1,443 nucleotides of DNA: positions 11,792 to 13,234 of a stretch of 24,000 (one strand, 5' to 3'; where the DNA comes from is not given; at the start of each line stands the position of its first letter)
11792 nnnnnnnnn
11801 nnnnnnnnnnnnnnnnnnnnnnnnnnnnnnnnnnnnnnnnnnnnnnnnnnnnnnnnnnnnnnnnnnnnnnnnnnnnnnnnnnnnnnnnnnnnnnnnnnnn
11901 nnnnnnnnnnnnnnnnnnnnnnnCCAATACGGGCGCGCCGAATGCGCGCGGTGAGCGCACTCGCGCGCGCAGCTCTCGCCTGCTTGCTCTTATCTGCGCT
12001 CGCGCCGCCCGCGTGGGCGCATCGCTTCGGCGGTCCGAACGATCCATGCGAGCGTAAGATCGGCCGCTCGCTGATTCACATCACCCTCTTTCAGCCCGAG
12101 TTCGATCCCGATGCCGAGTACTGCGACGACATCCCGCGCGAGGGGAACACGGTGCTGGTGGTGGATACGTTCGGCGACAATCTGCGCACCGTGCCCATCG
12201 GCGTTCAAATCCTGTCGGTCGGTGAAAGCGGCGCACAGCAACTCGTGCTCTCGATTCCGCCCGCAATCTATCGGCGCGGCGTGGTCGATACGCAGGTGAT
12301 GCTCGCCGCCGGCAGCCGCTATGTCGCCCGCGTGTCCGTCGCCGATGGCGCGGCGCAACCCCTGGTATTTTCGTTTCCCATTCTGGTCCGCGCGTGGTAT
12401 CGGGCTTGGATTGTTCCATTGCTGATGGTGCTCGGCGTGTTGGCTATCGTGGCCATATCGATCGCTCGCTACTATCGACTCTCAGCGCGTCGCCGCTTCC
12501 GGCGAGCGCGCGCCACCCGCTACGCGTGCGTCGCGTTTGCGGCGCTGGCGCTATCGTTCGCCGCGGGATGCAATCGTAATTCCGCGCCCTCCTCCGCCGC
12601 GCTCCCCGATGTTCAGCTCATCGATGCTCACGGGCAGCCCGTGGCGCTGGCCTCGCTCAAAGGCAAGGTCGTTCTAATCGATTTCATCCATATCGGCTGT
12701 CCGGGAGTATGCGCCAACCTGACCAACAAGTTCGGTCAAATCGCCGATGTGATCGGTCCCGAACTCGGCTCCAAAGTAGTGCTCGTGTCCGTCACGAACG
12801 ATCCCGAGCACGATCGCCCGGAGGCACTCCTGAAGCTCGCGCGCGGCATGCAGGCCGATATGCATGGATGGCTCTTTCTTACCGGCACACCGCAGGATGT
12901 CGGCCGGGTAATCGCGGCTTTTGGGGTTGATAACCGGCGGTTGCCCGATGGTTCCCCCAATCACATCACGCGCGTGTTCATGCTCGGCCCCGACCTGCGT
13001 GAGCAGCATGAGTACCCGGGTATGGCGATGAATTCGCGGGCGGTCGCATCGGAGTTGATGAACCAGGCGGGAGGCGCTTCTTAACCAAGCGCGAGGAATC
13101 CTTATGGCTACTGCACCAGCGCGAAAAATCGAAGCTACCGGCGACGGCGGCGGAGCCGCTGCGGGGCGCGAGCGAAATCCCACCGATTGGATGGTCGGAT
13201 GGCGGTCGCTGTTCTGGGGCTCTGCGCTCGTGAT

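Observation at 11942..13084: Sco1/SenC copper chaperone fused to an unassigned periplasmic domain, directly upstream of pmoC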

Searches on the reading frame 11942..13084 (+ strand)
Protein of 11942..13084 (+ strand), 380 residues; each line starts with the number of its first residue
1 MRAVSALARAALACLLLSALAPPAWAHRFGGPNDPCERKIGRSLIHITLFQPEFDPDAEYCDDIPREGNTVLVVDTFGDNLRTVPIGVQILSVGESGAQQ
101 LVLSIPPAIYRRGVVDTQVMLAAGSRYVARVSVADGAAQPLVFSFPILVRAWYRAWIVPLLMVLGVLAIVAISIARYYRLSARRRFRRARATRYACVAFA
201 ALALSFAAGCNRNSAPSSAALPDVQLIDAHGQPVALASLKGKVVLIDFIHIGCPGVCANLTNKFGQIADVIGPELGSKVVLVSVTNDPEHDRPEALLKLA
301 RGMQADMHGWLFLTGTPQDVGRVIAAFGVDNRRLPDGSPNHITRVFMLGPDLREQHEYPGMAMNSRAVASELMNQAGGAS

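Call 3: search_protein_families(library=pfam, proteins=[window:11942-13084:+], max_evalue=0.1)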
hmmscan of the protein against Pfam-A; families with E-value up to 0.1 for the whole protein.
window:11942-13084:+ (380 aa): 3 families
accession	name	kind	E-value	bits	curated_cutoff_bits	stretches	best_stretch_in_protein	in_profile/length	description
PF02630.20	SCO1-SenC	-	1.5e-19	70.7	22.8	1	225-351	5-131/134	SCO1/SenC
PF08534.16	Redoxin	-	8.3e-05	22.8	26.6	1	219-289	4-75/148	Redoxin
PF00578.27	AhpC-TSA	-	0.00013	22.4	26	1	220-292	4-75/124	AhpC/TSA family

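Call 4: search_protein_families(library=ncbifam, proteins=[window:11942-13084:+], max_evalue=0.1)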
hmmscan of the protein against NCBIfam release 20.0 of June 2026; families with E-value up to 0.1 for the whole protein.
window:11942-13084:+ (380 aa): 3 families
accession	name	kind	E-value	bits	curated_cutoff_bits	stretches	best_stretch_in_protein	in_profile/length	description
NF047696.1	ThlDiSintTplARhiz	equivalog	0.00048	20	230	1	163-269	16-124/219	thiol:disulfide interchange protein TlpA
NF041054.1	WAxxUGC_long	equivalog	0.007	15.7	300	1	214-246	77-109/354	ResA-like WAxxUGC motif-containing protein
NF033834.1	RND_adapt_MexA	exception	0.069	12.2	750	1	190-238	5-52/373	multidrug efflux RND transporter periplasmic adaptor subunit MexA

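Call 9: find_homologous_proteins(query=window:11942-13081:+)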
Query window:11942-13081:+ (380 aa): 173 proteins with E <= 0.001 among 8000 candidates; the best 120 are listed.
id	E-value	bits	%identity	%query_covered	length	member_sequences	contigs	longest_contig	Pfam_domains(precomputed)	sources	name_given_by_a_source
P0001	2.8e-250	848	100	100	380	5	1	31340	PF02630.21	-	-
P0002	7.5e-220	748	88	100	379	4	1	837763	PF02630.21,PF00578.28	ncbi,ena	-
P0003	6.9e-160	550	67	97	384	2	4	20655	PF02630.21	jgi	jgi:protein SCO1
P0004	1.3e-159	549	66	97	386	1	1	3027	PF08534.17,PF02630.21,PF00578.28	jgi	jgi:cytochrome oxidase Cu insertion factor (SCO1/SenC/PrrC family)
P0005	2.0e-159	549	66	100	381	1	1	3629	PF02630.21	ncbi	-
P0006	2.3e-159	549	68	97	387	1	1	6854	PF02630.21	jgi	jgi:cytochrome oxidase Cu insertion factor (SCO1/SenC/PrrC family)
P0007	9.5e-159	547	67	98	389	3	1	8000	PF02630.21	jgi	jgi:cytochrome oxidase Cu insertion factor (SCO1/SenC/PrrC family)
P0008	9.6e-159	547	68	97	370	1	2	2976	PF02630.21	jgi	jgi:cytochrome oxidase Cu insertion factor (SCO1/SenC/PrrC family)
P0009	1.3e-158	546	67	95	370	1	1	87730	PF02630.21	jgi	jgi:cytochrome oxidase Cu insertion factor (SCO1/SenC/PrrC family)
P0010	3.9e-158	545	66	100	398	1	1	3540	PF02630.21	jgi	jgi:cytochrome oxidase Cu insertion factor (SCO1/SenC/PrrC family)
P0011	5.5e-157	541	65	97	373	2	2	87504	PF08534.17,PF02630.21,PF00578.28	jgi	-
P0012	1.0e-156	540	65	97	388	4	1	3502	PF08534.17,PF02630.21,PF00578.28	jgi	jgi:cytochrome oxidase Cu insertion factor (SCO1/SenC/PrrC family)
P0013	4.9e-156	538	65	97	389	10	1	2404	PF08534.17,PF02630.21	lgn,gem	-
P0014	5.1e-156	538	66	97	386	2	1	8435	PF02630.21,PF00578.28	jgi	jgi:cytochrome oxidase Cu insertion factor (SCO1/SenC/PrrC family)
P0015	5.1e-156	538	69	95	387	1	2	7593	PF02630.21,PF00578.28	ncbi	-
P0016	5.2e-156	538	66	97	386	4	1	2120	PF02630.21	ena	-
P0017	1.2e-155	536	66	98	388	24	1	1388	PF08534.17,PF02630.21,PF00578.28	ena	-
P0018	2.5e-155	535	65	97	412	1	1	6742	PF02630.21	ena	-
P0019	6.4e-155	534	64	99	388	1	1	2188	PF08534.17,PF02630.21,PF00578.28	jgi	jgi:cytochrome oxidase Cu insertion factor (SCO1/SenC/PrrC family)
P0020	1.0e-154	533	65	99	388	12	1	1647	PF08534.17,PF02630.21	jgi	jgi:cytochrome oxidase Cu insertion factor (SCO1/SenC/PrrC family)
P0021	1.4e-154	533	64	99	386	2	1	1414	PF08534.17,PF02630.21,PF00578.28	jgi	jgi:cytochrome oxidase Cu insertion factor (SCO1/SenC/PrrC family)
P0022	4.4e-154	531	67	97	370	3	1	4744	PF02630.21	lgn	-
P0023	4.8e-154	531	64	100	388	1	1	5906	PF08534.17,PF02630.21,PF00578.28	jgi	jgi:cytochrome oxidase Cu insertion factor (SCO1/SenC/PrrC family)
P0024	2.0e-153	529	64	99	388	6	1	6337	PF08534.17,PF02630.21,PF00578.28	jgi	jgi:cytochrome oxidase Cu insertion factor (SCO1/SenC/PrrC family)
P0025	2.6e-153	529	64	96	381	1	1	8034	PF08534.17,PF02630.21,PF00578.28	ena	-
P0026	3.2e-153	528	63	98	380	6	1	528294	PF08534.17,PF02630.21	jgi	-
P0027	7.5e-153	527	65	98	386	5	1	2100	PF08534.17,PF02630.21,PF00578.28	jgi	-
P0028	8.7e-153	527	66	98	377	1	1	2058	PF02630.21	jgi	jgi:cytochrome oxidase Cu insertion factor (SCO1/SenC/PrrC family)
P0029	1.1e-152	527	66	97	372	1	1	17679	PF02630.21,PF00578.28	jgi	jgi:cytochrome oxidase Cu insertion factor (SCO1/SenC/PrrC family)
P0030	3.8e-152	525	63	99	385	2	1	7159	PF08534.17,PF02630.21,PF00578.28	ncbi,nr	ncbi:MAG: SCO family protein [Deltaproteobacteria bacterium]|nr:SCO family protein [Deltaproteobacte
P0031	5.4e-151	521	64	98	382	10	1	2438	PF08534.17,PF02630.21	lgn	-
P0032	1.1e-148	513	63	100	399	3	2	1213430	PF02630.21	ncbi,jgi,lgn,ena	jgi:cytochrome oxidase Cu insertion factor (SCO1/SenC/PrrC family)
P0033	1.4e-148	513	63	98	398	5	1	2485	PF02630.21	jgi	jgi:cytochrome oxidase Cu insertion factor (SCO1/SenC/PrrC family)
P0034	3.4e-148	512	63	94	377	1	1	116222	PF02630.21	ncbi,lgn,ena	-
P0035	9.6e-148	510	65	96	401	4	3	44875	PF02630.21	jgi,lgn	jgi:protein SCO1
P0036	1.4e-147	510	61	100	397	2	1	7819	PF08534.17,PF02630.21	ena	-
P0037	2.0e-147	509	63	96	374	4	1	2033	PF02630.21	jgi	jgi:cytochrome oxidase Cu insertion factor (SCO1/SenC/PrrC family)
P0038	4.5e-146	505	62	92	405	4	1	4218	PF08534.17,PF02630.21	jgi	jgi:cytochrome oxidase Cu insertion factor (SCO1/SenC/PrrC family)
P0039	3.4e-144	499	63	94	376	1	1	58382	PF02630.21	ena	-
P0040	5.6e-142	491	57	100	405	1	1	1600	PF08534.17,PF02630.21,PF00578.28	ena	-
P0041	8.5e-142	491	60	94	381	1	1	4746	PF02630.21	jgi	jgi:cytochrome oxidase Cu insertion factor (SCO1/SenC/PrrC family)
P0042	9.8e-142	491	57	100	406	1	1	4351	PF08534.17,PF02630.21,PF00578.28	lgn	-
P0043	1.7e-141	490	58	97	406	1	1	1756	PF08534.17,PF02630.21,PF00578.28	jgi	jgi:cytochrome oxidase Cu insertion factor (SCO1/SenC/PrrC family)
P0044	1.9e-141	490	60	94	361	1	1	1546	PF02630.21,PF00578.28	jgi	jgi:cytochrome oxidase Cu insertion factor (SCO1/SenC/PrrC family)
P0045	3.1e-141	489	60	96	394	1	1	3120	PF02630.21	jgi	jgi:cytochrome oxidase Cu insertion factor (SCO1/SenC/PrrC family)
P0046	3.9e-141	489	59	94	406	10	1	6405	PF02630.21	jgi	jgi:cytochrome oxidase Cu insertion factor (SCO1/SenC/PrrC family)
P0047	4.2e-141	488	62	98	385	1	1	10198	PF02630.21,PF00578.28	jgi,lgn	jgi:cytochrome oxidase Cu insertion factor (SCO1/SenC/PrrC family)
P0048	1.1e-140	487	57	100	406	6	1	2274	PF08534.17,PF02630.21,PF00578.28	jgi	jgi:cytochrome oxidase Cu insertion factor (SCO1/SenC/PrrC family)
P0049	2.6e-140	486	59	94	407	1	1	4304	PF08534.17,PF02630.21,PF00578.28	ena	-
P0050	4.3e-140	485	58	98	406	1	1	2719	PF02630.21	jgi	jgi:protein SCO1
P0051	5.3e-140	485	59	92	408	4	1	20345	PF08534.17,PF02630.21,PF00578.28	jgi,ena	-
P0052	5.3e-140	485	57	100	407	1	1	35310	PF08534.17,PF02630.21,PF00578.28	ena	-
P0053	5.3e-140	485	56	98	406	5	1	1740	PF08534.17,PF02630.21,PF00578.28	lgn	-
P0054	5.9e-140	485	57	97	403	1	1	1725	PF02630.21,PF00578.28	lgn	-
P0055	9.3e-140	484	59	100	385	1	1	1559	PF02630.21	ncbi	-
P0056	1.5e-139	483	58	98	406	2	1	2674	PF02630.21,PF00578.28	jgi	jgi:cytochrome oxidase Cu insertion factor (SCO1/SenC/PrrC family)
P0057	1.5e-138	480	60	94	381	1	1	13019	PF08534.17,PF02630.21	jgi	-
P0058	2.0e-138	480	58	99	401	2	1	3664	PF02630.21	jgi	jgi:protein SCO1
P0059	2.3e-138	479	59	92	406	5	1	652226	PF08534.17,PF02630.21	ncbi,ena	-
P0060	3.3e-138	479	56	97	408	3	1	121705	PF08534.17,PF02630.21,PF00578.28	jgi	jgi:protein SCO1/2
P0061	6.2e-138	478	58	96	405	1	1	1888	PF02630.21,PF00578.28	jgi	jgi:cytochrome oxidase Cu insertion factor (SCO1/SenC/PrrC family)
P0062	7.0e-138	478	58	94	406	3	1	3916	PF02630.21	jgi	jgi:cytochrome oxidase Cu insertion factor (SCO1/SenC/PrrC family)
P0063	7.6e-138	478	56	100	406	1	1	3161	PF02630.21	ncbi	-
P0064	1.3e-137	477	57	98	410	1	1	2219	PF02630.21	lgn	-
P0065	1.7e-137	477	57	96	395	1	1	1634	PF08534.17,PF02630.21,PF00578.28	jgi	-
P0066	2.0e-137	476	58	98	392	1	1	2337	PF08534.17,PF02630.21,PF00578.28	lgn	-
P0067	2.1e-137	476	60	93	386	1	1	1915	PF02630.21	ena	-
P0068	2.4e-137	476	58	96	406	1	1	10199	PF08534.17,PF02630.21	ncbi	-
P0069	2.8e-137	476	57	97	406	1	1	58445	PF08534.17,PF02630.21,PF00578.28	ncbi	-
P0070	3.1e-137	476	58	94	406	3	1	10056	PF02630.21,PF00578.28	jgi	jgi:cytochrome oxidase Cu insertion factor (SCO1/SenC/PrrC family)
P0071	3.4e-137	476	57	94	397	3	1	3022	PF08534.17,PF02630.21,PF00578.28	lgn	-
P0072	3.6e-137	476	57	97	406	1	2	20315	PF02630.21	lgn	-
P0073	4.5e-137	475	55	100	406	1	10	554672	PF08534.17,PF02630.21,PF00578.28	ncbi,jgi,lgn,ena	jgi:cytochrome oxidase Cu insertion factor (SCO1/SenC/PrrC family)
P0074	5.6e-137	475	58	92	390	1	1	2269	PF02630.21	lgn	-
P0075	3.3e-136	472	58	92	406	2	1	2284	PF02630.21,PF00578.28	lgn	-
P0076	4.2e-136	472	55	98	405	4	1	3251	PF02630.21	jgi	-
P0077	4.7e-136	472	58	94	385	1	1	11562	PF02630.21,PF00578.28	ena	-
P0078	5.2e-136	472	57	99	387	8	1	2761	PF02630.21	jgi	jgi:cytochrome oxidase Cu insertion factor (SCO1/SenC/PrrC family)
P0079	6.5e-136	471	58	95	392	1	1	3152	PF02630.21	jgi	jgi:cytochrome oxidase Cu insertion factor (SCO1/SenC/PrrC family)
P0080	1.3e-135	470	55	97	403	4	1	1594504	PF08534.17,PF02630.21,PF00578.28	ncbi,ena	-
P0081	2.3e-135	470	55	93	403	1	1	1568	PF02630.21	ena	-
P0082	2.4e-135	470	59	94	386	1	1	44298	PF02630.21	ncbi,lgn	-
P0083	3.2e-135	469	59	96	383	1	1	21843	PF02630.21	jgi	jgi:cytochrome oxidase Cu insertion factor (SCO1/SenC/PrrC family)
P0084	5.1e-135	468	58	94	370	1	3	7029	PF02630.21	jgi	jgi:protein SCO1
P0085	5.6e-135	468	54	97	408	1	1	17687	PF08534.17,PF02630.21,PF00578.28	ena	-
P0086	5.8e-135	468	54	97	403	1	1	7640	PF08534.17,PF02630.21,PF00578.28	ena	-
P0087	1.1e-134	467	57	94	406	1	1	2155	PF08534.17,PF02630.21,PF00578.28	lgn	-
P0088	1.1e-134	467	55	96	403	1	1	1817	PF08534.17,PF02630.21,PF00578.28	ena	-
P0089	2.5e-134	466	58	97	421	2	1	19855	PF02630.21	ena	-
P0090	2.8e-134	466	57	92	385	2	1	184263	PF08534.17,PF02630.21,PF00578.28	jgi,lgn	-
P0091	4.3e-134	465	55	100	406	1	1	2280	PF08534.17,PF02630.21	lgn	-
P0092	5.3e-134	465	58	92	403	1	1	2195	PF02630.21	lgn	-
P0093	5.6e-134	465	54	96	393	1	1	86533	PF02630.21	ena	-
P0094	9.5e-134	464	54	96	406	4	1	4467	PF08534.17,PF02630.21,PF00578.28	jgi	jgi:cytochrome oxidase Cu insertion factor (SCO1/SenC/PrrC family)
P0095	1.3e-133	464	55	96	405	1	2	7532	PF08534.17,PF02630.21,PF00578.28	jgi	jgi:cytochrome oxidase Cu insertion factor (SCO1/SenC/PrrC family)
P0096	3.1e-133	463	56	98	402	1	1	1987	PF08534.17,PF02630.21,PF00578.28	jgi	jgi:cytochrome oxidase Cu insertion factor (SCO1/SenC/PrrC family)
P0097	9.9e-133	461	57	94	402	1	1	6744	PF08534.17,PF02630.21,PF00578.28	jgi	jgi:protein SCO1/2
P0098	1.3e-132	461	56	94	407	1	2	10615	PF02630.21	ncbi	-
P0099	1.5e-132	460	58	94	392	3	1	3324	PF02630.21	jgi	jgi:cytochrome oxidase Cu insertion factor (SCO1/SenC/PrrC family)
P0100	1.6e-132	460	55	94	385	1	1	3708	PF08534.17,PF02630.21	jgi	-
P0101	2.9e-132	459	58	92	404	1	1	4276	PF02630.21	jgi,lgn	jgi:cytochrome oxidase Cu insertion factor (SCO1/SenC/PrrC family)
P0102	5.2e-132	459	57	94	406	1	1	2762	PF02630.21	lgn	-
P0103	9.8e-132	458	56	94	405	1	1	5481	PF02630.21,PF00578.28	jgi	jgi:cytochrome oxidase Cu insertion factor (SCO1/SenC/PrrC family)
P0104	2.1e-131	457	57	93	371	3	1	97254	PF02630.21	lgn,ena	-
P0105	1.3e-130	454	53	96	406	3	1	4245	PF08534.17,PF02630.21,PF00578.28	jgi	jgi:cytochrome oxidase Cu insertion factor (SCO1/SenC/PrrC family)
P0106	2.2e-130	453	55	92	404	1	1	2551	PF08534.17,PF02630.21,PF00578.28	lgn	-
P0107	2.5e-130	453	54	96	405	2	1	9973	PF08534.17,PF02630.21,PF00578.28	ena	-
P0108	3.6e-130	453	55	92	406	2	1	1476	PF08534.17,PF02630.21,PF00578.28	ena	-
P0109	3.2e-129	449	54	99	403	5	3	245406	PF02630.21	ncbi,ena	-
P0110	8.6e-129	448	55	93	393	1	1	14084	PF08534.17,PF02630.21,PF00578.28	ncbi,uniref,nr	ncbi:MAG: SCO family protein [Candidatus Binatus sp.]|uniref:SCO family protein n=1 Tax=Candidatus B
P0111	1.6e-128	447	54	93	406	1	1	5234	PF02630.21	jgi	jgi:cytochrome oxidase Cu insertion factor (SCO1/SenC/PrrC family)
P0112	1.9e-128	447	53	94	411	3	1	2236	PF02630.21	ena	-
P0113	2.2e-127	443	55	97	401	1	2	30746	PF02630.21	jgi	jgi:cytochrome oxidase Cu insertion factor (SCO1/SenC/PrrC family)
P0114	2.4e-126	440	52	94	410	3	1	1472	PF02630.21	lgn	-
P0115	4.5e-121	423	53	93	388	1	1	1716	PF08534.17,PF02630.21,PF00578.28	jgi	jgi:cytochrome oxidase Cu insertion factor (SCO1/SenC/PrrC family)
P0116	7.5e-119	415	52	95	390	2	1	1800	PF08534.17,PF02630.21,PF00578.28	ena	-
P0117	4.9e-116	406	49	95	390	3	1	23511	PF02630.21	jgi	jgi:protein SCO1/2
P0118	9.0e-109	382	52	85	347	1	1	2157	PF02630.21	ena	-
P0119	1.8e-107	378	55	83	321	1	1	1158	PF02630.21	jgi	jgi:cytochrome oxidase Cu insertion factor (SCO1/SenC/PrrC family)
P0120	2.8e-107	377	55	83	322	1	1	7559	PF02630.21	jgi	jgi:cytochrome oxidase Cu insertion factor (SCO1/SenC/PrrC family)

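Call 17: find_encoding_contigs(protein=P0001, flank=10000, max_places=3)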
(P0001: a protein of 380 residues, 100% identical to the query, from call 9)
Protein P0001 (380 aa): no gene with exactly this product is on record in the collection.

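Call 18: find_encoding_contigs(protein=P0002, flank=10000, max_places=3)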
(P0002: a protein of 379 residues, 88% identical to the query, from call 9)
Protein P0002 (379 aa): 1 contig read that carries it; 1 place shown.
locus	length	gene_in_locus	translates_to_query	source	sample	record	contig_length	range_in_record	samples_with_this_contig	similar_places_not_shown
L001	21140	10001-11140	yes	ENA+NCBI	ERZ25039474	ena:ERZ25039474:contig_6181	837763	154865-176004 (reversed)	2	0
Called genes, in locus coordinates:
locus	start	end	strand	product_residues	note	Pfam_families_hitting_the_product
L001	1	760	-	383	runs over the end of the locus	PF25963:Beta-barrel_AAEA (faint), PF25997:BSH_YhbJ (faint), PF25917:BSH_RND, PF25919:BSH_CusB, PF25973:BSH_CzcB (faint), PF25885:HH_EMRA (weak), PF25954:Beta-barrel_RND_2 (faint)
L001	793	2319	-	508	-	PF02321:OEP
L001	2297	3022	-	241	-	PF00440:TetR_N, PF17926:TetR_C_21 (weak)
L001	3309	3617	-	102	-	-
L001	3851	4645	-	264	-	PF00106:adh_short, PF13561:adh_short_C2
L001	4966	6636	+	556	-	PF00324:AA_permease, PF13520:AA_permease_2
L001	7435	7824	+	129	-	PF00034:Cytochrom_C (weak), PF13442:Cytochrome_CBB3 (weak)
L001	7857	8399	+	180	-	-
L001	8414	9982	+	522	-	PF00890:FAD_binding_2 (faint), PF01266:DAO (weak), PF00732:GMC_oxred_N, PF05199:GMC_oxred_C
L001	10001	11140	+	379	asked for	PF00578:AhpC-TSA (weak), PF02630:SCO1-SenC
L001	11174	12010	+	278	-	PF04896:AmoC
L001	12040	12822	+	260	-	PF02461:AMO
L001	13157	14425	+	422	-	PF04744:Monooxygenase_B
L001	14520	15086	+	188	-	-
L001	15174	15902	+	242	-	PF07313:AmiA-like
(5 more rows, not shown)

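Call 21: find_encoding_contigs(protein=P0032, flank=8000, max_places=2)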
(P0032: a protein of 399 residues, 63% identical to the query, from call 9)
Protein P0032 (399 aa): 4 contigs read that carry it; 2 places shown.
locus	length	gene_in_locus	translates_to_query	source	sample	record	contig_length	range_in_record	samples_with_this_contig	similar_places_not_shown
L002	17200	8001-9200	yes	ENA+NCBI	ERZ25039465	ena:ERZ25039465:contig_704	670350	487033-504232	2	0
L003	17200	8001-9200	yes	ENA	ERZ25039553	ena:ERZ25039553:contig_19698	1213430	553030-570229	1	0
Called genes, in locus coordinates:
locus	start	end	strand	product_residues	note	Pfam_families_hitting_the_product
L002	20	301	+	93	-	-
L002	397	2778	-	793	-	PF03130:HEAT_PBS (faint), PF13513:HEAT_EZ (faint), PF02985:HEAT (faint), PF13646:HEAT_2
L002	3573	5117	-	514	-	PF09286:Pro-kuma_activ, PF00082:Peptidase_S8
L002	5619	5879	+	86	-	PF00034:Cytochrom_C (weak)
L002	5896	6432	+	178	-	PF13618:Gluconate_2-dh3 (weak)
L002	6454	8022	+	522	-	PF00890:FAD_binding_2 (faint), PF01266:DAO (weak), PF00732:GMC_oxred_N, PF05199:GMC_oxred_C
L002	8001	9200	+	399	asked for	PF02630:SCO1-SenC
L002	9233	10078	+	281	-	PF04896:AmoC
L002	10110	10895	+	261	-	PF02461:AMO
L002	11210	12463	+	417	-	PF04744:Monooxygenase_B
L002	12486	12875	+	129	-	PF00903:Glyoxalase, PF13669:Glyoxalase_4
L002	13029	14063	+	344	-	PF04909:Amidohydro_2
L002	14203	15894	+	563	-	PF07969:Amidohydro_3, PF01979:Amidohydro_1 (weak)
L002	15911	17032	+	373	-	PF04909:Amidohydro_2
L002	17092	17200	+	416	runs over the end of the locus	PF00144:Beta-lactamase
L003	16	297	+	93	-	-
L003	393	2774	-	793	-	PF03130:HEAT_PBS (faint), PF13513:HEAT_EZ (faint), PF02985:HEAT (faint), PF13646:HEAT_2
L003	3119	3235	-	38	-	-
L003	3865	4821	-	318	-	PF09286:Pro-kuma_activ, PF00082:Peptidase_S8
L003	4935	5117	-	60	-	-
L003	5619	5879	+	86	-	PF00034:Cytochrom_C (weak)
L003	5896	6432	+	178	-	PF13618:Gluconate_2-dh3 (weak)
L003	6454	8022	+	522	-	PF00890:FAD_binding_2 (faint), PF01266:DAO (weak), PF00732:GMC_oxred_N, PF05199:GMC_oxred_C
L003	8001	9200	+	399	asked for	PF02630:SCO1-SenC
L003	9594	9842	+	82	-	PF04896:AmoC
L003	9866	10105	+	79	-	PF04896:AmoC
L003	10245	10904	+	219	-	PF02461:AMO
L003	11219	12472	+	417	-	PF04744:Monooxygenase_B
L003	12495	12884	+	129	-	PF00903:Glyoxalase, PF13669:Glyoxalase_4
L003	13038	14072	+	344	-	PF04909:Amidohydro_2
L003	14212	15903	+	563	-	PF07969:Amidohydro_3, PF01979:Amidohydro_1 (weak)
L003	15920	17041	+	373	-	PF04909:Amidohydro_2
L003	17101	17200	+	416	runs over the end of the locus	PF00144:Beta-lactamase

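Call 22: find_encoding_contigs(protein=P0073, flank=8000, max_places=2)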
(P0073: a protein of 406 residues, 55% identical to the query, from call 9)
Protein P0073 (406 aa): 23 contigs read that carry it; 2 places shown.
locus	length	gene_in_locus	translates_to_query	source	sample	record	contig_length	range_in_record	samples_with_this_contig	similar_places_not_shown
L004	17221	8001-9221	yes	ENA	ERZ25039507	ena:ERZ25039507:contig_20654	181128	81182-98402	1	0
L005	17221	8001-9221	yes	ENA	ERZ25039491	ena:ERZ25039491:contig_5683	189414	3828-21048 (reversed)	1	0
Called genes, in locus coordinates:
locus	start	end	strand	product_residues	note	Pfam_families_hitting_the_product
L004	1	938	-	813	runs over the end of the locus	PF12773:DZR, PF13248:Zn_ribbon_3 (faint), PF24463:DUF7577 (faint), PF13240:Zn_Ribbon_1 (weak), PF00069:Pkinase, PF07714:PK_Tyr_Ser-Thr, PF00211:Guanylate_cyc, PF13211:DUF4019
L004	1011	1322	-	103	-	PF01796:OB_ChsH2_C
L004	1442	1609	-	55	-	PF22691:Thiolase_C_1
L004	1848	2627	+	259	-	-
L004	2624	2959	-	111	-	-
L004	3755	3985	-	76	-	-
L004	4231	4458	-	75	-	-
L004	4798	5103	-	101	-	-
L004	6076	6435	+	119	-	-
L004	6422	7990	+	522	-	PF00890:FAD_binding_2 (faint), PF01266:DAO (faint), PF00732:GMC_oxred_N, PF05199:GMC_oxred_C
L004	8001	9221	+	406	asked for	PF08534:Redoxin (weak), PF00578:AhpC-TSA (faint), PF02630:SCO1-SenC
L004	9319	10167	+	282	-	PF04896:AmoC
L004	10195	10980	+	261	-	PF02461:AMO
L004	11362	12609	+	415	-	PF04744:Monooxygenase_B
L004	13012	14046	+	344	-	PF25917:BSH_RND, PF25973:BSH_CzcB (weak), PF25876:HH_MFP_RND (faint), PF25963:Beta-barrel_AAEA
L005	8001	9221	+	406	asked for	PF08534:Redoxin (weak), PF00578:AhpC-TSA (faint), PF02630:SCO1-SenC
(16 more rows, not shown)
